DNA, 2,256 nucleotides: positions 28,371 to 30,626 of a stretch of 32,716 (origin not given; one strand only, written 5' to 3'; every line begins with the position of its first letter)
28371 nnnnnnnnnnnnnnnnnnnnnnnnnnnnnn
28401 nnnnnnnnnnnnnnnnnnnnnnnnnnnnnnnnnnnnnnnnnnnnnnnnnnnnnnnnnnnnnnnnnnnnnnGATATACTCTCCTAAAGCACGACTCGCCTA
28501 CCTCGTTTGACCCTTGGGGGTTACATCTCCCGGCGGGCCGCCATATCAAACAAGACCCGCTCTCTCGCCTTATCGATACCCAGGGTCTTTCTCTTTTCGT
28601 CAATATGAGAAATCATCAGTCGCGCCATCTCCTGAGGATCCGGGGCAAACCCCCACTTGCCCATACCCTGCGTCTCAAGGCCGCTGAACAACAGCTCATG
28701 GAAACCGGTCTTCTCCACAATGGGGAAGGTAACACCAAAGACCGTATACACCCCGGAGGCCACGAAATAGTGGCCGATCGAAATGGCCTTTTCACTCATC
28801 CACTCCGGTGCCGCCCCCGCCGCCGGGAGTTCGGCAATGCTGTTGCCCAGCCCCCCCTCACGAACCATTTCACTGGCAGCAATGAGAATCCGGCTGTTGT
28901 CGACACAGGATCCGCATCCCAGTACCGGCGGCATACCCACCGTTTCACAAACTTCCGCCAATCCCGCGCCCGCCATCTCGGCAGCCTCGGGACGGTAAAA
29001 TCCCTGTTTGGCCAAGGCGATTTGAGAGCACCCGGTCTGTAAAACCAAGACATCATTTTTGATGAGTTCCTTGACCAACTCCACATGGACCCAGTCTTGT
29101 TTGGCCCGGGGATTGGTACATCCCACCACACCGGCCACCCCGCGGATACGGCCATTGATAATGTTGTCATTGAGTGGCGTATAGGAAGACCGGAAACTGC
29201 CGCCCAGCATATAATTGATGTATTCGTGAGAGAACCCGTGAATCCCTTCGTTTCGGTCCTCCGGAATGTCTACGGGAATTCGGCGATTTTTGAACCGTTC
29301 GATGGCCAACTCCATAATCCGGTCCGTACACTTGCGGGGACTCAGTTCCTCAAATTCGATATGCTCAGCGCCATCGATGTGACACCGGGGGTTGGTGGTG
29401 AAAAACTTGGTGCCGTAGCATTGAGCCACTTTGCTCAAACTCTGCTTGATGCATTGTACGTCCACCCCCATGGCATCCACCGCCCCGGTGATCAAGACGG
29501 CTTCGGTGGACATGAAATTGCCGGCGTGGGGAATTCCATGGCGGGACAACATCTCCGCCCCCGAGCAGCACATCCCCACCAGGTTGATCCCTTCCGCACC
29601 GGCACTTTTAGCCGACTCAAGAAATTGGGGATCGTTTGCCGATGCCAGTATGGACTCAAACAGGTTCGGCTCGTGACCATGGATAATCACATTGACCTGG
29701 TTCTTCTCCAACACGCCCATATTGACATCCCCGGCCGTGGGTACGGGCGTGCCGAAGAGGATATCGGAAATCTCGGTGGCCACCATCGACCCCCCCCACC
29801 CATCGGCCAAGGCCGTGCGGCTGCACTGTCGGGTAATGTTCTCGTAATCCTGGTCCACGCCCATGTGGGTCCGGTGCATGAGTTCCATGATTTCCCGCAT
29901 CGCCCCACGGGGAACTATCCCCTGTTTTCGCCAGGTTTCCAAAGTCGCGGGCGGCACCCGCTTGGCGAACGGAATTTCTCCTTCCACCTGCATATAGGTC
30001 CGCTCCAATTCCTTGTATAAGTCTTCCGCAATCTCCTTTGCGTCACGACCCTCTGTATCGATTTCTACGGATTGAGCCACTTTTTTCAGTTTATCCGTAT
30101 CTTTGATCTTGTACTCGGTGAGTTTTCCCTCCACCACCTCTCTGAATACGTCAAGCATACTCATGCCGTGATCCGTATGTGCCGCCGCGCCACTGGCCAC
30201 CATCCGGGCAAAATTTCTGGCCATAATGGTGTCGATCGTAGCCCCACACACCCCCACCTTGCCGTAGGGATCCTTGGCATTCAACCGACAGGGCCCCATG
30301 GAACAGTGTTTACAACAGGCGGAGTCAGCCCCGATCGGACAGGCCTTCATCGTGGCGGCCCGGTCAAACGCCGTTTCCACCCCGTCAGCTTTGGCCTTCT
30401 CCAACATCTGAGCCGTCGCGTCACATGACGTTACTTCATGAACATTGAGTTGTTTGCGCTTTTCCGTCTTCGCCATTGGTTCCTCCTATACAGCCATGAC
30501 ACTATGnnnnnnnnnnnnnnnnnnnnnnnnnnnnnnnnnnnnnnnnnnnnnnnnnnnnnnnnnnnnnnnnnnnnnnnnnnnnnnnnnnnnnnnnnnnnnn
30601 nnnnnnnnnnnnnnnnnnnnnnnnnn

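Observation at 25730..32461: CODH-centred thiol/metalloid redox operon lacking the usual CODH partners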

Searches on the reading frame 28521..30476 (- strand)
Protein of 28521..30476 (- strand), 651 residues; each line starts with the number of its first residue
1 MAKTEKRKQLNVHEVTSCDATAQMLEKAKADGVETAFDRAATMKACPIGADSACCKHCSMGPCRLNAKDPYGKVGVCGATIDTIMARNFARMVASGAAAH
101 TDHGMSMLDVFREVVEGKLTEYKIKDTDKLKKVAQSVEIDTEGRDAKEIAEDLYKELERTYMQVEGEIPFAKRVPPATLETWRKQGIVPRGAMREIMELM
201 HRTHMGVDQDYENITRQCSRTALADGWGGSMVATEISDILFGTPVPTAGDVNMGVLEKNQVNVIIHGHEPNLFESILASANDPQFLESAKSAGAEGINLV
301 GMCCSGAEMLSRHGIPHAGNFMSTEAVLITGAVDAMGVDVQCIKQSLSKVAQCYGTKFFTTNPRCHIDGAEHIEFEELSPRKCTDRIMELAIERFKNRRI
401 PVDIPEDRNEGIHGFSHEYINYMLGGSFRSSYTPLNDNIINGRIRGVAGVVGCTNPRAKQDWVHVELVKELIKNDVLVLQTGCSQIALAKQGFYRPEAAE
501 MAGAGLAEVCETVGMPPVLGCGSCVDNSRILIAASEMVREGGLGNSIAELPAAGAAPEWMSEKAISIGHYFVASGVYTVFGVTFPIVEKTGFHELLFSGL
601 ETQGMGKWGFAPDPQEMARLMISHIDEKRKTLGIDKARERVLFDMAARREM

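Call 8: search_protein_families(library=pfam, proteins=[window:28521-30476:-], max_evalue=0.01)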
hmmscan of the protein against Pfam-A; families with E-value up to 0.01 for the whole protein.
window:28521-30476:- (651 aa): 1 family
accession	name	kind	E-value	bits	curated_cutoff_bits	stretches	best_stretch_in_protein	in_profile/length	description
PF03063.25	Prismane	-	4.8e-169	563.7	27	1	54-615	2-513/513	Prismane/CO dehydrogenase family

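Call 9: search_protein_families(library=ncbifam, proteins=[window:28521-30476:-], max_evalue=0.01)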
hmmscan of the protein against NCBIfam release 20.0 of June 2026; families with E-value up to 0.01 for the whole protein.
window:28521-30476:- (651 aa): 2 families
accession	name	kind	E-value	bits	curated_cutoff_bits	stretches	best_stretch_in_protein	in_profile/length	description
TIGR01702.1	CO_DH_cata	equivalog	6.4e-178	592.8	478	1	19-634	4-621/621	anaerobic carbon-monoxide dehydrogenase catalytic subunit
TIGR00314.1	cdhA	equivalog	2.9e-19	68.4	781.3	3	165-364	135-330/784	CO dehydrogenase/acetyl-CoA synthase complex subunit alpha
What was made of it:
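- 28521..30476 (-): CooS, the monofunctional Ni-CODH catalytic subunit (651 aa). TIGR01702, 593 bits, above the 478 cut-off (call 9).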

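Call 12: find_encoding_contigs(protein=window:28521-30476:-, flank=10000, max_places=6)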
Protein window:28521-30476:- (651 aa): no gene with exactly this product is on record in the collection.
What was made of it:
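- Tried and rejected: Not on record (call 12).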

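Call 13: find_homologous_proteins(query=window:28521-30476:-, max_evalue=1e-50)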
Query window:28521-30476:- (651 aa): 8000 proteins with E <= 1e-50 among 8000 candidates; the best 120 are listed.
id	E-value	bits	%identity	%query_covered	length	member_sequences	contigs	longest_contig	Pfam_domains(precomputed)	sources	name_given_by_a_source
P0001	0.0e+0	1481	99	100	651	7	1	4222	PF03063.26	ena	-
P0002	0.0e+0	1349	88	100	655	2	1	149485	PF03063.26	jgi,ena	-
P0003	0.0e+0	1257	83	99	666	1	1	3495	PF03063.26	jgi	jgi:carbon-monoxide dehydrogenase catalytic subunit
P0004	0.0e+0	1253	82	99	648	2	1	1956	PF03063.26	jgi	-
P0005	0.0e+0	1252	82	99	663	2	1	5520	PF03063.26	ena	-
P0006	0.0e+0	1249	82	99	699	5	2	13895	PF03063.26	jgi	jgi:carbon-monoxide dehydrogenase catalytic subunit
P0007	0.0e+0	1248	82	99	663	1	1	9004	PF03063.26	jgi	-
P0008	0.0e+0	1248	82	99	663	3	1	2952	PF03063.26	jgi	jgi:carbon-monoxide dehydrogenase catalytic subunit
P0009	0.0e+0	1246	82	99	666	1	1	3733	PF03063.26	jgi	jgi:carbon-monoxide dehydrogenase catalytic subunit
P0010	0.0e+0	1246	82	99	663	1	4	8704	PF03063.26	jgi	jgi:carbon-monoxide dehydrogenase catalytic subunit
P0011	0.0e+0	1243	82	99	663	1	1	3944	PF03063.26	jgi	jgi:carbon-monoxide dehydrogenase catalytic subunit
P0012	0.0e+0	1243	82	100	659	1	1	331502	PF03063.26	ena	-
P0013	0.0e+0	1239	81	99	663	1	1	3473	PF03063.26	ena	-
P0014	0.0e+0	1239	81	100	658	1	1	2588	PF03063.26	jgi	jgi:carbon-monoxide dehydrogenase catalytic subunit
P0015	0.0e+0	1239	81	100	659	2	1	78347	PF03063.26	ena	-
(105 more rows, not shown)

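Call 14: find_encoding_contigs(protein=P0002, flank=10000, max_places=2)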
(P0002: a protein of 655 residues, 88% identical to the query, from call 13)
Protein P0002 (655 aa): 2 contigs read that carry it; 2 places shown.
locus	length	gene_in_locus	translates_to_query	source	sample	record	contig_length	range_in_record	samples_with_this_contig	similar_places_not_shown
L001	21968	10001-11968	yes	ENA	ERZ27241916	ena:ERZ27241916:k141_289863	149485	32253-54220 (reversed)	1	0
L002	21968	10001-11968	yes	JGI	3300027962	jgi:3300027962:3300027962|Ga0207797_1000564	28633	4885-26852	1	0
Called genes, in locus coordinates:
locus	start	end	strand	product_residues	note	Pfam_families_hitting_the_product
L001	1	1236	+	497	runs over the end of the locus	PF22113:Mtrc-MtrF_II-IV_dom (faint), PF14522:Cytochrome_C7 (faint), PF14537:Cytochrom_c3_2 (faint), PF13435:Cytochrome_C554 (faint), PF13447:Multi-haem_cyto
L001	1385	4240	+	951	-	PF03176:MMPL, PF02460:Patched, PF12349:Sterol-sensing, PF03176:MMPL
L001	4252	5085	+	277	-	PF07044:DUF1329 (faint), PF17131:TP_0789-like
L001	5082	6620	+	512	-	-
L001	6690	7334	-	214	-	-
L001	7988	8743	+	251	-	PF00005:ABC_tran, PF13304:AAA_21 (faint)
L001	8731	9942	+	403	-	PF01458:SUFBD_core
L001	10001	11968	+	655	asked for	PF03063:Prismane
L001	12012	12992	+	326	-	PF02525:Flavodoxin_2, PF03358:FMN_red, PF01451:LMWPc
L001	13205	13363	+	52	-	PF00301:Rubredoxin, PF21349:RUBY_RBDX (faint)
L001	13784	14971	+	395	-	PF00462:Glutaredoxin, PF13409:GST_N_2 (faint), PF13417:GST_N_3, PF00070:Pyr_redox (faint), PF00890:FAD_binding_2 (faint), PF01134:GIDA (faint), PF07992:Pyr_redox_2, PF13738:Pyr_redox_3, +3 more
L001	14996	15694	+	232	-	PF13646:HEAT_2 (weak), PF13513:HEAT_EZ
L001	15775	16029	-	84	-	PF09413:DUF2007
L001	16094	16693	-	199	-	PF01914:MarC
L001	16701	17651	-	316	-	PF03547:Mem_trans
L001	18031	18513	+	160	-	-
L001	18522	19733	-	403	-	PF13509:S1_2 (faint), PF00575:S1, PF23459:S1_RRP5 (weak)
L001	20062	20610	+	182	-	PF01257:2Fe-2S_thioredx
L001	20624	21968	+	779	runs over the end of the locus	PF01257:2Fe-2S_thioredx, PF01512:Complex1_51K, PF10531:SLBB (weak), PF10589:NADH_4Fe-4S, PF12838:Fer4_7 (weak), PF14697:Fer4_21 (weak), PF00037:Fer4 (weak), PF00571:CBS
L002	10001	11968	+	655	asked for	PF03063:Prismane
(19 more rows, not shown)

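Call 15: find_encoding_contigs(protein=P0012, flank=10000, max_places=2)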
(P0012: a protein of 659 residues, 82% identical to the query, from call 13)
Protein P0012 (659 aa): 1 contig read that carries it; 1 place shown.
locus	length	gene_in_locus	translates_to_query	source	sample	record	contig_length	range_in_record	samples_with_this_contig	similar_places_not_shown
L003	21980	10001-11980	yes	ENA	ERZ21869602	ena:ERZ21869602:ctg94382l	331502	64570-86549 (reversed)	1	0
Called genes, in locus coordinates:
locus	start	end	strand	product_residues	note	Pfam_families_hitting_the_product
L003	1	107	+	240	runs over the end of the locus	PF04205:FMN_bind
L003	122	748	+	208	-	PF02508:Rnf-Nqr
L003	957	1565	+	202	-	PF02508:Rnf-Nqr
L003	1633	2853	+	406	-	PF00111:Fer2, PF00970:FAD_binding_6 (faint), PF00175:NAD_binding_1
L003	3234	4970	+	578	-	PF00501:AMP-binding, PF13193:AMP-binding_C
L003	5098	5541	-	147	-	-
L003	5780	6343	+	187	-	-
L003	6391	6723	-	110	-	PF02943:FeThRed_B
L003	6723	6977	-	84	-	PF00462:Glutaredoxin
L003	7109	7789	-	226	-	PF09837:DUF2064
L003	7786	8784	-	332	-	-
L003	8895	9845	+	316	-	-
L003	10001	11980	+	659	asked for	PF03063:Prismane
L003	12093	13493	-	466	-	PF00989:PAS, PF13188:PAS_8 (weak), PF08448:PAS_4, PF13426:PAS_9, PF00158:Sigma54_activat, PF14532:Sigma54_activ_2, PF25601:AAA_lid_14, PF02954:HTH_8, +1 more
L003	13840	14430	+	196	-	PF05494:MlaC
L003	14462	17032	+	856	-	PF03176:MMPL, PF00873:ACR_tran (weak), PF02460:Patched (weak)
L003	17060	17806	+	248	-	PF04333:MlaA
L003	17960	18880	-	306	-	PF03446:NAD_binding_2, PF03807:F420_oxidored (weak), PF14833:NAD_binding_11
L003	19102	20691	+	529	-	PF00389:2-Hacid_dh, PF02826:2-Hacid_dh_C, PF19304:PGDH_inter, PF01842:ACT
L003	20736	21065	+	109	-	PF08899:DUF1844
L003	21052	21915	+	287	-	PF00288:GHMP_kinases_N, PF08544:GHMP_kinases_C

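Call 16: find_related_loci(query=window:28521-30476:-, collection=genome_contigs, flank=10000)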
Query window:28521-30476:- (651 aa) in genome_contigs; peptide patterns used: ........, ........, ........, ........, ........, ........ (x = any residue, [..] = any of these).
599 stretches matched a pattern (row limit reached: there are more); 592 encode a relative of the query (tblastn E <= 1e-3); the best 80 are kept; 80 distinct loci.
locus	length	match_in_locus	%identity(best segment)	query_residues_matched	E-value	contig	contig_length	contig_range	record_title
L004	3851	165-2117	81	3-651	0e+0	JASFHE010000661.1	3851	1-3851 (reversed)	MAG: Desulfobacteraceae bacterium isolate D0608M12metaG_Bin_560 D0608M12metaG_FD_scaffold_3170_c1, whole genome shotgun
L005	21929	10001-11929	81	9-651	0e+0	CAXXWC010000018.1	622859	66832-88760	MAG: Desulfobacterales bacterium isolate 0c1ee1e2-2e93-4d1f-b680-5c09bdc3d0f4 genome assembly, contig: contig_18, whole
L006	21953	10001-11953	80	3-651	0e+0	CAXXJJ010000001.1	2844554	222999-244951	MAG: Desulfatiglandales bacterium isolate ad7cffaf-6c2b-4e6c-8426-e31439b40ff1 genome assembly, contig: contig_1, whole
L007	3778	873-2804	80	8-651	0e+0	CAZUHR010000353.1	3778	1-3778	MAG TPA_asm: uncultured Desulfobacteraceae bacterium isolate binchicken_co129_132 genome assembly, contig: NODE_93208_le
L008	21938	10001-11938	80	6-651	0e+0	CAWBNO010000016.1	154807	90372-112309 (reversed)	MAG: uncultured delta proteobacterium isolate MFD09779.bin.1.88 genome assembly, contig: contig_32877, whole genome shot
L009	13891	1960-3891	80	8-651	0e+0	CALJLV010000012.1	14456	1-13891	MAG TPA_asm: uncultured Desulfobacteraceae bacterium isolate SRR6007445_bin.131_CONCOCT_v1.1_MAG genome assembly, contig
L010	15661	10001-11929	81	9-651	0e+0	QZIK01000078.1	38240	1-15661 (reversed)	MAG: Desulfobacteraceae bacterium isolate SURF_67 Ga0104751_1001546, whole genome shotgun sequence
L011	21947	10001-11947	80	3-651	0e+0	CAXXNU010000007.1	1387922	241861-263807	MAG: Desulfobacterales bacterium isolate 6d091e9b-094b-40f3-8738-6f7f297dc317 genome assembly, contig: contig_7, whole g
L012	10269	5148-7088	79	5-651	0e+0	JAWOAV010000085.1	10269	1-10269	MAG: Desulfosalsimonadaceae bacterium isolate BLK2-2.bin.130 k191_2574220, whole genome shotgun sequence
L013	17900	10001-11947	79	3-651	0e+0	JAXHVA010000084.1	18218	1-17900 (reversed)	MAG: Thermodesulfobacteriota bacterium isolate MAG65_tar_biofilm MAG65_84, whole genome shotgun sequence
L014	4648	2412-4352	79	5-651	0e+0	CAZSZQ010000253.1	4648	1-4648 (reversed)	MAG TPA_asm: uncultured Desulfatiglans sp. isolate SRP192927_co7_235 genome assembly, contig: NODE_45543_length_4648_cov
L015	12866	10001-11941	80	5-651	0e+0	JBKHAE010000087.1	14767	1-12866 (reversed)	MAG: Desulfobacterales bacterium isolate D1M01_11 NODE_6207_length_14767_cov_6.523518, whole genome shotgun sequence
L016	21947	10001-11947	79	3-651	0e+0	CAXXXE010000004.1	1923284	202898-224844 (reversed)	MAG: Desulfatiglandales bacterium isolate d5234fa8-f814-4557-af24-a28d4dae9633 genome assembly, contig: contig_4, whole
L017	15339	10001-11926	80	10-651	0e+0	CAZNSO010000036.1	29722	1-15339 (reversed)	MAG TPA_asm: uncultured Desulfobacteraceae bacterium isolate SRP332253_co1_285 genome assembly, contig: NODE_2198_length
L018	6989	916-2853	79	6-651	0e+0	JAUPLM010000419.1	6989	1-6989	MAG: Thermodesulfobacteriota bacterium isolate erpe_2018_pw_18hr_WHONDRS-PP48-000091_B_bin.38 scaffold_4457445, whole ge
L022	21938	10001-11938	79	6-651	0e+0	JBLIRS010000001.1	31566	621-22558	MAG: bacterium isolate MF1_201704_bin_296 MF1_201704_bin_296_scaffold_1, whole genome shotgun sequence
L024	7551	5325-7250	80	10-651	0e+0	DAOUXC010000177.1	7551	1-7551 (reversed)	MAG TPA_asm: Desulfobacteraceae bacterium isolate CSMAG_891 CSMAG_891_k141_23338_length_7551_cov_38.0000, whole genome s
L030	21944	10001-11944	79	3-651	0e+0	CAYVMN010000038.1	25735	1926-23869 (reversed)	MAG TPA_asm: uncultured Desulfobacteraceae bacterium isolate SRP323688_co1_238 genome assembly, contig: NODE_3283_length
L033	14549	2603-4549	78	3-651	0e+0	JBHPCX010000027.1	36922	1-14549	Thermodesulfobacteriota bacterium isolate SAG AM-311-L20 NODE_27_length_36922_cov_29.437736, whole genome shotgun sequen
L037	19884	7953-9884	78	8-651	0e+0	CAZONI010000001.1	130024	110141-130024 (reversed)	MAG TPA_asm: uncultured Desulfobacteraceae bacterium isolate binchicken_co150_469 genome assembly, contig: NODE_149_leng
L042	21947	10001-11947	79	3-651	0e+0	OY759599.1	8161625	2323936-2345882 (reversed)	MAG: Desulfatiglandales bacterium isolate ef928343-fb2c-4ac1-bd77-a4af7a033044 genome assembly, chromosome: 1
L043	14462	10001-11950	80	2-651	0e+0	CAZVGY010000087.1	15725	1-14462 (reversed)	MAG TPA_asm: uncultured Desulfobacteraceae bacterium isolate SRP338002_co1_143 genome assembly, contig: NODE_3505_length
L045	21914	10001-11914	79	14-651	0e+0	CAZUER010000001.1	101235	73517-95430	MAG TPA_asm: uncultured Desulfohalobiaceae bacterium isolate SRP141376_co2_327 genome assembly, contig: NODE_527_length_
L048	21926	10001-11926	79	10-651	0e+0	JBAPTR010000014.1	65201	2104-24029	MAG: Desulfatiglandaceae bacterium isolate MFD01219_ilm_asm_bin15 k127_986, whole genome shotgun sequence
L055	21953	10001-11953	77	1-651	0e+0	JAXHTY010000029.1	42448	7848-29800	MAG: Thermodesulfobacteriota bacterium isolate MAG36_tar_biofilm MAG36_29, whole genome shotgun sequence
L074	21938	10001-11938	78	6-651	0e+0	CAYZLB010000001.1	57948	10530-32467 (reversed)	MAG TPA_asm: uncultured Desulfohalobiaceae bacterium isolate binchicken_co92_57 genome assembly, contig: NODE_105_length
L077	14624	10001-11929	78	9-651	0e+0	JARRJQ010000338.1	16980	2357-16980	MAG: Desulfobacterales bacterium isolate Spart_024_MAG scaffold_33560, whole genome shotgun sequence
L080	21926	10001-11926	78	8-649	0e+0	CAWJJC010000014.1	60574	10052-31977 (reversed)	MAG: uncultured delta proteobacterium isolate MFD05442.bin.2.211 genome assembly, contig: contig_33083, whole genome sho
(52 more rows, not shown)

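Call 21: search_protein_families(library=pfam, proteins=[L011:7317-7574:-, L024:3538-3981:+, L011:6988-7320:-, L010:7672-8244:+, L010:8293-8667:+, L004:2458-3651:+, L077:6881-7312:-, L017:6848-9124:-, L008:13622-14416:-, L030:9689-9913:+], max_evalue=0.0001)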
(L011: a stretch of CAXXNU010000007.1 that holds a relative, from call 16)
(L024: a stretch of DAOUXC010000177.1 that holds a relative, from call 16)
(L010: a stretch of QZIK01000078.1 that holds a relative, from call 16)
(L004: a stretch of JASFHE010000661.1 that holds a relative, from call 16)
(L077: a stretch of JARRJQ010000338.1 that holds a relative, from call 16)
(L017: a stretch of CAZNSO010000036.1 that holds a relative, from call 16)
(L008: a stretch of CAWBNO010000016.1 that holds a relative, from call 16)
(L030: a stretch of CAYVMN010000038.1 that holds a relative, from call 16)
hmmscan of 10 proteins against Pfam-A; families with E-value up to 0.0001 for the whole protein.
L011:7317-7574:- (85 aa): 1 family
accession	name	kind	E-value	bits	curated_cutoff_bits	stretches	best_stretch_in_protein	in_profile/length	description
PF00462.30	Glutaredoxin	-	4e-14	53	22.9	1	6-70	1-60/60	Glutaredoxin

L024:3538-3981:+ (147 aa): 2 families
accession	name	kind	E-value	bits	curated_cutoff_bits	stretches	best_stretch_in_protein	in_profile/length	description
PF12724.12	Flavodoxin_5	-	2.9e-09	37.8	27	1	5-68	1-62/145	Flavodoxin domain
PF00258.30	Flavodoxin_1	-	1e-07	32.6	25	1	6-101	1-109/143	Flavodoxin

L011:6988-7320:- (110 aa): 1 family
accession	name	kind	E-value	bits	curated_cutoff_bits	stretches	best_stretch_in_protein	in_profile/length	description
PF02943.20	FeThRed_B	-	1.9e-22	79.8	22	1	5-95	4-96/106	Ferredoxin thioredoxin reductase catalytic beta chain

L010:7672-8244:+ (190 aa): 4 families
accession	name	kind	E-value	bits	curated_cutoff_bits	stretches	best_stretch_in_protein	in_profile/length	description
PF02915.23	Rubrerythrin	-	6.6e-35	120.9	22.8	1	11-137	2-136/137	Rubrerythrin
PF21349.2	RUBY_RBDX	-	5.5e-15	55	26.5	1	155-184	1-30/30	Rubrerythrin, rubredoxin-like domain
PF00210.30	Ferritin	-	4.6e-10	40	24.5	1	12-142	4-140/142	Ferritin-like domain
PF23458.2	DUF7130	-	4e-07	30.3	35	1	140-181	40-81/89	Domain of unknown function (DUF7130)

L010:8293-8667:+ (124 aa): 2 families
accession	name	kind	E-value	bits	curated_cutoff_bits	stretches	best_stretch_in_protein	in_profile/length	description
PF01880.24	Desulfoferrodox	-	7.5e-24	84.6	22.2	1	42-123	2-96/98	Desulfoferrodoxin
PF06397.17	Desulfoferrod_N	-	6.6e-20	70.9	23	1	2-37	1-36/36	Desulfoferrodoxin, N-terminal domain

L004:2458-3651:+ (397 aa): 4 families
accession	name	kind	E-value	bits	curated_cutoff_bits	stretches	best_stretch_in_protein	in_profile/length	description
PF19583.5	ODP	-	7.2e-22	78.6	27.2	1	34-226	3-194/194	ODP family beta lactamase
PF00258.30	Flavodoxin_1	-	1.8e-16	61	25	1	254-383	1-140/143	Flavodoxin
PF00753.33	Lactamase_B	-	1.5e-06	28.7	22.7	1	34-168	6-153/196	Metallo-beta-lactamase superfamily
PF12706.13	Lactamase_B_2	-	1.2e-05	25.4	27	1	46-147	4-116/200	Beta-lactamase superfamily domain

L077:6881-7312:- (143 aa): 1 family
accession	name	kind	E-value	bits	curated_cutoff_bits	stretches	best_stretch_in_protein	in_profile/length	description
PF01475.25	FUR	-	2.7e-29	102.2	23.1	1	6-121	3-120/121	Ferric uptake regulator family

L017:6848-9124:- (758 aa): 2 families
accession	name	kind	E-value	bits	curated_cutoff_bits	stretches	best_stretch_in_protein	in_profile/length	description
PF03190.21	Thioredox_DsbH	-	3.2e-73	245.5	27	1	33-196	1-162/163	Protein of unknown function, DUF255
PF13899.12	Thioredoxin_7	-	5.4e-11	42.9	27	1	53-117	1-65/83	Thioredoxin-like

L008:13622-14416:- (264 aa): 1 family
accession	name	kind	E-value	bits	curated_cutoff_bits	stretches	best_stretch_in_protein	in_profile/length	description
PF09674.15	DUF2400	-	3.3e-74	250.2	25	1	26-249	1-224/225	Protein of unknown function (DUF2400)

L030:9689-9913:+ (74 aa): 1 family
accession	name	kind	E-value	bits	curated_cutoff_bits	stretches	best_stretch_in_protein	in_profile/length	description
PF13783.11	DUF4177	-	6.3e-06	26.8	25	1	32-60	16-44/65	Domain of unknown function (DUF4177)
